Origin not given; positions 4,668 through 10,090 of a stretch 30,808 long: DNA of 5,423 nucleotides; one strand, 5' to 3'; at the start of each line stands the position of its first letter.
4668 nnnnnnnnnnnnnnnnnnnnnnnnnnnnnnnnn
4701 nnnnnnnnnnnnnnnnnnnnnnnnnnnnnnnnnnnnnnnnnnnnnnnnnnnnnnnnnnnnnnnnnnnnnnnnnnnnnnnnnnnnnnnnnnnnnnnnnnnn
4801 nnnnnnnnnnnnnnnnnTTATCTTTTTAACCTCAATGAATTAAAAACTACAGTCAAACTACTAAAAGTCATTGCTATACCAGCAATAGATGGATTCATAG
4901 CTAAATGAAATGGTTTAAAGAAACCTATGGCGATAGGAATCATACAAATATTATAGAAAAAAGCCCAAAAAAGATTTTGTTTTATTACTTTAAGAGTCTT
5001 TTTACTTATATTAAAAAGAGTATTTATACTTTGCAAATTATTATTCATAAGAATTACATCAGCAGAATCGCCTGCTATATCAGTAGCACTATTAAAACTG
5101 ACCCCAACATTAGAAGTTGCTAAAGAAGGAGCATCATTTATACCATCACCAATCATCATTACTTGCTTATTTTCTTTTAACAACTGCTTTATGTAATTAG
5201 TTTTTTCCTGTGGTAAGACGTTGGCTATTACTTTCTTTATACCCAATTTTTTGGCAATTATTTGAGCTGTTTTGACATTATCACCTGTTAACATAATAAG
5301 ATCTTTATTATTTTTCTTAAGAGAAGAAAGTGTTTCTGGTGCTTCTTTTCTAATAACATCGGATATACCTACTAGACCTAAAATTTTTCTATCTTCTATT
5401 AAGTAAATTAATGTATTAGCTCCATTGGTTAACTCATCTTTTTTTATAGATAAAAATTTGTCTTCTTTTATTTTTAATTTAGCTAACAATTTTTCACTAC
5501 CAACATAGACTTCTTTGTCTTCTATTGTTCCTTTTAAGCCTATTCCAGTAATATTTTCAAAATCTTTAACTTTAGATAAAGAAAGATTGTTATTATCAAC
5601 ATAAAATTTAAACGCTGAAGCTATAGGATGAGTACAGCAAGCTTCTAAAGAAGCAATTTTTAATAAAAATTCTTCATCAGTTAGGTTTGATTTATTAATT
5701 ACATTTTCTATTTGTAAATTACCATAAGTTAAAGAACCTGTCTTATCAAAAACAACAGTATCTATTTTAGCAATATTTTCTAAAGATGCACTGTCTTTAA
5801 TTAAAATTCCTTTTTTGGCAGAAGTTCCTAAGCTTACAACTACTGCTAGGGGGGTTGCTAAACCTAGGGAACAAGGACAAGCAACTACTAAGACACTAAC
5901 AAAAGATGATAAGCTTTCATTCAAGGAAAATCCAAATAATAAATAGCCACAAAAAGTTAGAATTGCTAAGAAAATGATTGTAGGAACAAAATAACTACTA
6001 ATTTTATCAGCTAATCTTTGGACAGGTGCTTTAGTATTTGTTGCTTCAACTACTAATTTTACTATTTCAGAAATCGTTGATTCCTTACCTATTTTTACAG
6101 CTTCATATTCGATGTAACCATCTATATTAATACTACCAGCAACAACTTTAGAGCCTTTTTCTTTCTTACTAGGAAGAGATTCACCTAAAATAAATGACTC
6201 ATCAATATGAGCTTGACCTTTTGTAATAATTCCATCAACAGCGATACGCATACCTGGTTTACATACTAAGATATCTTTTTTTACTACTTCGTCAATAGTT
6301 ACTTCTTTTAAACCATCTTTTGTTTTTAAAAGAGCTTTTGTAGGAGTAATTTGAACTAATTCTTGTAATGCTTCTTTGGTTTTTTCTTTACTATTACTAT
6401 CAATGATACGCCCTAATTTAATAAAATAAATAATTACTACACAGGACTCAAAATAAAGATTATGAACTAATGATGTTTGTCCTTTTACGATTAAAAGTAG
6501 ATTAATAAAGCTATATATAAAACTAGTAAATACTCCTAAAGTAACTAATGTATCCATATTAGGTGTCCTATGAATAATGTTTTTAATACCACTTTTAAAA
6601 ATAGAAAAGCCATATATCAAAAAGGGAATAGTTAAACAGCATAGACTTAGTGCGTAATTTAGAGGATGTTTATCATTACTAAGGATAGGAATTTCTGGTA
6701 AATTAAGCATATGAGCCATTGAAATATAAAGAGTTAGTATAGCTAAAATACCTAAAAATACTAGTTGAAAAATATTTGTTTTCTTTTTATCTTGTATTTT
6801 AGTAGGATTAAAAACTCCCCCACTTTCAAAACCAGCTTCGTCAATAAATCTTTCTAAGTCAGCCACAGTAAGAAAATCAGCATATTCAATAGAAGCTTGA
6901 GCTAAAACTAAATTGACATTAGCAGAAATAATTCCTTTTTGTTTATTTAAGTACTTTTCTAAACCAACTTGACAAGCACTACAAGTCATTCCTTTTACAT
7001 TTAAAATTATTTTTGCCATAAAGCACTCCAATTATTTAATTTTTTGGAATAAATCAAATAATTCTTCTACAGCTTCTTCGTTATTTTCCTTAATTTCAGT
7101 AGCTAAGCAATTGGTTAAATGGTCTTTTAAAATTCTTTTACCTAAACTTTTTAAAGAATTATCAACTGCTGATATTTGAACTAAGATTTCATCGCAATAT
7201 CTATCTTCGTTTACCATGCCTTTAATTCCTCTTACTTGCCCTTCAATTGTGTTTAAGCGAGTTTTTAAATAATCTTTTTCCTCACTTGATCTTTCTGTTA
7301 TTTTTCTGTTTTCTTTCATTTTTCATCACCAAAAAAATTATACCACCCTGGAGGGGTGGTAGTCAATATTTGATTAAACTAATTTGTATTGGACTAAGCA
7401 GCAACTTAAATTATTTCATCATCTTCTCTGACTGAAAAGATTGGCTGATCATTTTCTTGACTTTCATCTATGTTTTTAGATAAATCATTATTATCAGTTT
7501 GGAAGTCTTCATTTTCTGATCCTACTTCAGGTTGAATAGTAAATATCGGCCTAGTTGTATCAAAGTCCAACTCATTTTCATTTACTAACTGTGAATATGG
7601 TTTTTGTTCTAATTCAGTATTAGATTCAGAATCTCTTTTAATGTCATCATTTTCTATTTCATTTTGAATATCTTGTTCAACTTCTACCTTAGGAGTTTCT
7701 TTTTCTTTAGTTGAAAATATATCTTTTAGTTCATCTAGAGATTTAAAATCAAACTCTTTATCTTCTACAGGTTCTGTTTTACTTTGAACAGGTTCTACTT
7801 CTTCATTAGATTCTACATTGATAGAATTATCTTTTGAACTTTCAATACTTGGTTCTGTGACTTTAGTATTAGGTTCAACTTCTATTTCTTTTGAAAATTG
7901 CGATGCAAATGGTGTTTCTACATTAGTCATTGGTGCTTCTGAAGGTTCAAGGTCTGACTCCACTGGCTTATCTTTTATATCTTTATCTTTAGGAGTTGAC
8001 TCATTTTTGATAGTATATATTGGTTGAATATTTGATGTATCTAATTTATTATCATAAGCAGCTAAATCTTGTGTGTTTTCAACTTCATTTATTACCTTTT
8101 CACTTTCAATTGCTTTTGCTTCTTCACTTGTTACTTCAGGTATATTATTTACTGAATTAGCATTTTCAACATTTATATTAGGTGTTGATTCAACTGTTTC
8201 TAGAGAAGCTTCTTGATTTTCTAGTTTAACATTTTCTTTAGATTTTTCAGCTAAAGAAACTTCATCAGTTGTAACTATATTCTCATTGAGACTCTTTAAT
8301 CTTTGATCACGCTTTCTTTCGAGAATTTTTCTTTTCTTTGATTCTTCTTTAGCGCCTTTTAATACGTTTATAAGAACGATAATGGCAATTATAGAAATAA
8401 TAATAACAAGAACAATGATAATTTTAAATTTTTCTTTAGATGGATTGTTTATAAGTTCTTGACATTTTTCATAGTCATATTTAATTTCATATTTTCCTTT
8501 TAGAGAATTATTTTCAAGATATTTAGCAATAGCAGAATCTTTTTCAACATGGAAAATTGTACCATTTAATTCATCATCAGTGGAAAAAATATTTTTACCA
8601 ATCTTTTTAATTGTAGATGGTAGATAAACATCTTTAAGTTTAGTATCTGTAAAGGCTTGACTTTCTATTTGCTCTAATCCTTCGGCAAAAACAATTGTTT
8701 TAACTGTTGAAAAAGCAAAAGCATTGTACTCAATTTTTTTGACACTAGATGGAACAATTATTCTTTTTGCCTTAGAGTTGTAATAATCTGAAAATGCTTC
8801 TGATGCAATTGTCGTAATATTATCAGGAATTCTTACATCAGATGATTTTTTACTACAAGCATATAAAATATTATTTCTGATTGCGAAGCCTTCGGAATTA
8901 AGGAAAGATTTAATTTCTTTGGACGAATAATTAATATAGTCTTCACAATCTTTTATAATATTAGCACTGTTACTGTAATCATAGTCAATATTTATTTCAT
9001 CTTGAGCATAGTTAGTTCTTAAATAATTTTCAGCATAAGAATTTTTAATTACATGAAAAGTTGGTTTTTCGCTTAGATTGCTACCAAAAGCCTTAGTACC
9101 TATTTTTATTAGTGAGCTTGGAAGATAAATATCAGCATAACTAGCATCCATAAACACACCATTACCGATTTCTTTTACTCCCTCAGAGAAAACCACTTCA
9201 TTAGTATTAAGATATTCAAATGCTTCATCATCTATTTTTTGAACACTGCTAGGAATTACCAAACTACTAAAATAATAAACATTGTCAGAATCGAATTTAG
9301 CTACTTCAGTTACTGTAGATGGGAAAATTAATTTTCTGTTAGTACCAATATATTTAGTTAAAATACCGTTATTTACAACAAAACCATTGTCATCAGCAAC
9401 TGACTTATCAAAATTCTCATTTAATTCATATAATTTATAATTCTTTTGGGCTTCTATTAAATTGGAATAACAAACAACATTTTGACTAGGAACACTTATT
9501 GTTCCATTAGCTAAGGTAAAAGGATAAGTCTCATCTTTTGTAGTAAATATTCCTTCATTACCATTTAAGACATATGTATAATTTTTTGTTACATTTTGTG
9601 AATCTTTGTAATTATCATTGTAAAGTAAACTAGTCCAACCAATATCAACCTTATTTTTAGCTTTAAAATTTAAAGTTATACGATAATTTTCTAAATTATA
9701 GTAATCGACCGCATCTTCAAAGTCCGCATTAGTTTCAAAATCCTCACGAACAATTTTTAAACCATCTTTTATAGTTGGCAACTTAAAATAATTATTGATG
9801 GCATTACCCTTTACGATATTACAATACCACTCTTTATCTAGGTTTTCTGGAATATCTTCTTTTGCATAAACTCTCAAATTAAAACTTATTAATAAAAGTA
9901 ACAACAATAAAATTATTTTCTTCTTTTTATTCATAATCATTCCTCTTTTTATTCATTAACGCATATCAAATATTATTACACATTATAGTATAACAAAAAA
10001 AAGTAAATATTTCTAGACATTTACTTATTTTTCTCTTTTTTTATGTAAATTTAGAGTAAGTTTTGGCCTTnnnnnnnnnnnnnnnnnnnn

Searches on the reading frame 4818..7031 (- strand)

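Call 48: search_protein_families(library=pfam, proteins=[window:4818-7031:-], max_evalue=0.0001)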
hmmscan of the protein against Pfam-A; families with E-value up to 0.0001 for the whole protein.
window:4818-7031:- (737 aa): 3 families
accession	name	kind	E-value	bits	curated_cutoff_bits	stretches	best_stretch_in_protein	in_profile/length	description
PF00122.25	E1-E2_ATPase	-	9.8e-51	172.3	28.1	1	229-407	3-181/181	E1-E2 ATPase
PF00702.32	Hydrolase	-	3.6e-27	96.4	26.4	1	423-638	1-188/191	haloacid dehalogenase-like hydrolase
PF00403.32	HMA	-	2.1e-06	28.4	24.8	1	10-69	2-62/62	Heavy-metal-associated domain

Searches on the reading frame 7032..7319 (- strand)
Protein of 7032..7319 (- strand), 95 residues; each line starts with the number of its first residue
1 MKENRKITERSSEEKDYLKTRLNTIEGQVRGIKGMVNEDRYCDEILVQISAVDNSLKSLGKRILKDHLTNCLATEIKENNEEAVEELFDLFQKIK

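Call 48: search_protein_families(library=pfam, proteins=[window:7032-7319:-], max_evalue=0.0001)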
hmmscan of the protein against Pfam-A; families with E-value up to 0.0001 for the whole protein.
window:7032-7319:- (95 aa): 1 family
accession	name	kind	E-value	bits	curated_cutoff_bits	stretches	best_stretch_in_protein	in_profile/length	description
PF02583.22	Trns_repr_metal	-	1.1e-27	96.7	22.8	1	15-93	2-78/78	Metal-sensitive transcriptional repressor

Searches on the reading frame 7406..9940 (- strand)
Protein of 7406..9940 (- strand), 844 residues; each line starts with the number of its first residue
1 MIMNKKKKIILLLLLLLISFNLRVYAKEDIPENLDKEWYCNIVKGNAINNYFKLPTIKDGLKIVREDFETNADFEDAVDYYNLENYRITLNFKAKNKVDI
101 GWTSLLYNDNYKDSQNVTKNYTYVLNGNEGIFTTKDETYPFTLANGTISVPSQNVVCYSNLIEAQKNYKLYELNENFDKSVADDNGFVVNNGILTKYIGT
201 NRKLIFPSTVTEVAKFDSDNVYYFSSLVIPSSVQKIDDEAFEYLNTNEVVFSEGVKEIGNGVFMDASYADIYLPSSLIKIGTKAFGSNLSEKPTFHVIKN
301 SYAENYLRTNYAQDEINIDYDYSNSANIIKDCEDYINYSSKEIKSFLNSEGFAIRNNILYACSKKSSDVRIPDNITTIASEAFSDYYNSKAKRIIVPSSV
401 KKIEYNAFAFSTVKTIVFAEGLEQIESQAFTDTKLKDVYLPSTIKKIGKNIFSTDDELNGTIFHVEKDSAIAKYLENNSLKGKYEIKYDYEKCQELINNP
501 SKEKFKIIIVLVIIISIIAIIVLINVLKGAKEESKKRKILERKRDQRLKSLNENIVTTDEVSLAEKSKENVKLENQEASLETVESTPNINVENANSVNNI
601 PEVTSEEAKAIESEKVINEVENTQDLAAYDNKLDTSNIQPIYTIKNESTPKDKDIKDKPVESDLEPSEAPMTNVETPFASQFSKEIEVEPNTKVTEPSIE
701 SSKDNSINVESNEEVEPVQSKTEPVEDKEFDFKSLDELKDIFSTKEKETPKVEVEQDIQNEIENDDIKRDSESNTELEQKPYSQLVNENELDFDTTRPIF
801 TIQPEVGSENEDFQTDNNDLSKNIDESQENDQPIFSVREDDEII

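Call 48: search_protein_families(library=pfam, proteins=[window:7406-9940:-], max_evalue=0.0001)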
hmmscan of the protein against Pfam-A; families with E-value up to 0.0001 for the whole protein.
window:7406-9940:- (844 aa): 1 family
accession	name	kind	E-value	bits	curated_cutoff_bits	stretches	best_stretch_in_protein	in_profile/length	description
PF13306.12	LRR_5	-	2.7e-27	95.6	27.7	2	347-456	18-124/127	BspA type Leucine rich repeat region (6 copies)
